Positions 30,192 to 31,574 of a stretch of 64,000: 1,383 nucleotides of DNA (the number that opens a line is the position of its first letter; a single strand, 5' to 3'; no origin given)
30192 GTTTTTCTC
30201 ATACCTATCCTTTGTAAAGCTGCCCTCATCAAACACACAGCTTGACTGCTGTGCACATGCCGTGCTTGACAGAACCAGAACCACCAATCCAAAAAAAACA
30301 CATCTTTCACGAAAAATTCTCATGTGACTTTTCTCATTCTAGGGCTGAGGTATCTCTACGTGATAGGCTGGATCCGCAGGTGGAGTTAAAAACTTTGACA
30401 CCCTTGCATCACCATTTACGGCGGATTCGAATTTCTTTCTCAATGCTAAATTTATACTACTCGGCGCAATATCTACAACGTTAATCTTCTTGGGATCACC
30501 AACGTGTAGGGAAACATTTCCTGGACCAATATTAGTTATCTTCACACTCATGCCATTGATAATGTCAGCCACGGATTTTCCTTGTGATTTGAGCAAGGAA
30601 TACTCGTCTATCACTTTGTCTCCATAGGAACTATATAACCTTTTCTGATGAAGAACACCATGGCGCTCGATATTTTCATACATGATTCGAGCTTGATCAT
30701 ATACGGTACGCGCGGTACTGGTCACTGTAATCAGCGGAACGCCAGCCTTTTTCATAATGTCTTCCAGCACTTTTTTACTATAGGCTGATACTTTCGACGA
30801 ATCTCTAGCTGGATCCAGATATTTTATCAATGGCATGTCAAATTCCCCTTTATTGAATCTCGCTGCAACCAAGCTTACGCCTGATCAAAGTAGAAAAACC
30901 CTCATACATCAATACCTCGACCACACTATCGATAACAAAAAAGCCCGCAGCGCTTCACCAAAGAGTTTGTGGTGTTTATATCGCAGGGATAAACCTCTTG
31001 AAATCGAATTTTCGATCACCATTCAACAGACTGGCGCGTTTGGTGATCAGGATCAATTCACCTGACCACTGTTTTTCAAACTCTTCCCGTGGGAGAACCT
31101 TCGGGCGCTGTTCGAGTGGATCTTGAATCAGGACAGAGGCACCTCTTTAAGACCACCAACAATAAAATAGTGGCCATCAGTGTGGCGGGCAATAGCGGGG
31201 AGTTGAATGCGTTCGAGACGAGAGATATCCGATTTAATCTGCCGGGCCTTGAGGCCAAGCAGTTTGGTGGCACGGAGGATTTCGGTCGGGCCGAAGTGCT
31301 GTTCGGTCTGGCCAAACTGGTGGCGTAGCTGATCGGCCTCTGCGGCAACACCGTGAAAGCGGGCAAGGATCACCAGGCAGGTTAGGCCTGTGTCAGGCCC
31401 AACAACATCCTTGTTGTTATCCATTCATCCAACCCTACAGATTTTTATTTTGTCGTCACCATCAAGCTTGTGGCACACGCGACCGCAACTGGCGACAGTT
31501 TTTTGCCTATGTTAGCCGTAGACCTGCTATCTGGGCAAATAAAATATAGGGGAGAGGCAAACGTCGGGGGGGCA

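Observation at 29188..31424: Dedicated T1SS ABC exporter (hlyB-like) reduced to N- and C-terminal remnants around ~1.1 kb of foreign AT-rich DNA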

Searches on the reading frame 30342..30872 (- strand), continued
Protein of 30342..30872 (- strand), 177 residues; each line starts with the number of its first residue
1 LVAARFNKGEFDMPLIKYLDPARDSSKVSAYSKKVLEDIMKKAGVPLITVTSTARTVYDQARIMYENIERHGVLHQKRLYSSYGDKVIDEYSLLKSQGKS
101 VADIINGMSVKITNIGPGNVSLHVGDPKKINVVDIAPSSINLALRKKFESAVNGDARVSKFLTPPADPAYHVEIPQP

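Call 81: find_encoding_contigs(protein=P0067, flank=7000, max_places=2)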
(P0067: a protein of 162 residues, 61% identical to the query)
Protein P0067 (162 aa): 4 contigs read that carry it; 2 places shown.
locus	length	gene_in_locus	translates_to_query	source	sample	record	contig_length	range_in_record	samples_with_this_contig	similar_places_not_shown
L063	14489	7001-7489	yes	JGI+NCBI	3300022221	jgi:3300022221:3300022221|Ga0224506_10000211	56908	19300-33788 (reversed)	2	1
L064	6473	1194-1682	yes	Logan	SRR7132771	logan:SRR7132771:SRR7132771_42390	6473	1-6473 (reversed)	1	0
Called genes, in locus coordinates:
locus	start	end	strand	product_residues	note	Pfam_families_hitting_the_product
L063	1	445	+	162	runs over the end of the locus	PF05838:Glyco_hydro_108, PF09374:PG_binding_3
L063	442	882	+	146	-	PF11351:GTA_holin_3TM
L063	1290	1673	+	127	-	PF04480:DUF559, PF18741:MTES_1575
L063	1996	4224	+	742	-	-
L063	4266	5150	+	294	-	-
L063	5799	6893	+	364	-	-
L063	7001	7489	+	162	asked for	-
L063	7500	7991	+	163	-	-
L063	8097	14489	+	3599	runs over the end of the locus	-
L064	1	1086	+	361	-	?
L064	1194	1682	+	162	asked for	-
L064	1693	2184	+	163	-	-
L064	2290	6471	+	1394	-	?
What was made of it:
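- One copy (L063) lies near a GH108 gene and a GTA-holin gene (call 81).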

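Call 82: find_encoding_contigs(protein=P0100, flank=7000, max_places=2)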
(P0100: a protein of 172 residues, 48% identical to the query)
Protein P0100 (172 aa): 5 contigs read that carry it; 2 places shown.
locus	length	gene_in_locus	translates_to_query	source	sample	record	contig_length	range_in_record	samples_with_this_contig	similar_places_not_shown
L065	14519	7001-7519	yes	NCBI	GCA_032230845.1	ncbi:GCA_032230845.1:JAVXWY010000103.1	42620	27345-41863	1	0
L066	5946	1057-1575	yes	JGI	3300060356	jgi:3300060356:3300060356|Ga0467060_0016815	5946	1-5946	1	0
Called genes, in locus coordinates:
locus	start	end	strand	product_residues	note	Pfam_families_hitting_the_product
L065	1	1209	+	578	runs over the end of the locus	PF13424:TPR_12 (weak), PF00515:TPR_1 (faint), PF02954:HTH_8 (weak), PF00072:Response_reg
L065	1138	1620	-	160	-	-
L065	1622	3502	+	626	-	-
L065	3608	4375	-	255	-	PF03734:YkuD (weak)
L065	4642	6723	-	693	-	PF26549:Tricorn_N, PF26550:Tricorn_2nd, PF07676:PD40 (weak), PF26549:Tricorn_N, PF07676:PD40 (weak), PF26550:Tricorn_2nd (weak), PF20434:BD-FAE, PF00326:Peptidase_S9, +4 more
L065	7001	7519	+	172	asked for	-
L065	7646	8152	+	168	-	-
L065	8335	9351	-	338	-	-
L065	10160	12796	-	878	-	PF00012:HSP70, PF06723:MreB_Mbl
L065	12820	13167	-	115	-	-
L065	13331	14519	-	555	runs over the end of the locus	-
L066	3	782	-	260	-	?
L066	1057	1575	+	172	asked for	-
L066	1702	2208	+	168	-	-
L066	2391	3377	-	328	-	-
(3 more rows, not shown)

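Call 87: search_solved_structures(query=A1, max_evalue=10, show_alignments=2)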
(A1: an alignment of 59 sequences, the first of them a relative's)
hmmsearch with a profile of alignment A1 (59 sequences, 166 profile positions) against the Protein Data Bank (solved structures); distinct sequences matched with E-value up to 10: 4.
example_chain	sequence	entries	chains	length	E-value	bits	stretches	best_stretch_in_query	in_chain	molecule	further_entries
6qdv_K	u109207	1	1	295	0.047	17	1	47-127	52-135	SNW domain-containing protein 1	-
9r3d_S1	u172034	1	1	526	0.14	15.5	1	47-127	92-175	SNW domain-containing protein 1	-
5mqf_C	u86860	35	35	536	0.14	15.4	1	47-127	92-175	SNW domain-containing protein 1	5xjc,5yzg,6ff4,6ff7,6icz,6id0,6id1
5z56_R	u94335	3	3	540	0.15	15.4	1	47-127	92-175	Skip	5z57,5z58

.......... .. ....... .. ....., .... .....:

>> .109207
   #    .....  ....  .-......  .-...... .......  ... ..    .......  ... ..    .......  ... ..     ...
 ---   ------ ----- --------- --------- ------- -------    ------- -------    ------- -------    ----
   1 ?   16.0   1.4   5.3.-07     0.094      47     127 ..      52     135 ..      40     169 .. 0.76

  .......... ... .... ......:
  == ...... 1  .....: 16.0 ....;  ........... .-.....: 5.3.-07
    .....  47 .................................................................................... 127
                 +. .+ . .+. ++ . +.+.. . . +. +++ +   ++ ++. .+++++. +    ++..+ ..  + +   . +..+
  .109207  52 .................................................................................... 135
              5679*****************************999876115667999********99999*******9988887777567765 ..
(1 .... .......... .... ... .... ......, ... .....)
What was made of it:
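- Tried and rejected: The A1 profile against PDB sequences gave only chance hits (call 87).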

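Call 88: search_protein_families(library=padloc, proteins=[window:30342-30836:-], max_evalue=0.01)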
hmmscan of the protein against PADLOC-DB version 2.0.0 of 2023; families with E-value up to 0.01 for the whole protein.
window:30342-30836:- (165 aa): 0 families

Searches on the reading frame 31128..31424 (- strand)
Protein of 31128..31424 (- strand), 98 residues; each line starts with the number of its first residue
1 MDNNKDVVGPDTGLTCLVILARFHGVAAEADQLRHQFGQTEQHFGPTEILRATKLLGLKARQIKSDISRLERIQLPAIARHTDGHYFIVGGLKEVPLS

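Call 5: search_protein_families(library=pfam, proteins=[window:31128-31424:-], max_evalue=0.01)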
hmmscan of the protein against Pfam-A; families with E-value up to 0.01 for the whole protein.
window:31128-31424:- (98 aa): 1 family
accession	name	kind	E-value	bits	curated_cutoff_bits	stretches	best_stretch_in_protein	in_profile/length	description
PF03412.21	Peptidase_C39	-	5.6e-16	59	22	1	10-93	11-96/133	Peptidase C39 family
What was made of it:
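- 31128..31424 (-): hlyB N-terminal fragment ORF (98 aa): C39-like domain, non-catalytic type with Thr in place of the Cys. Pfam Peptidase_C39 at 5.6e-16 (call 5).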
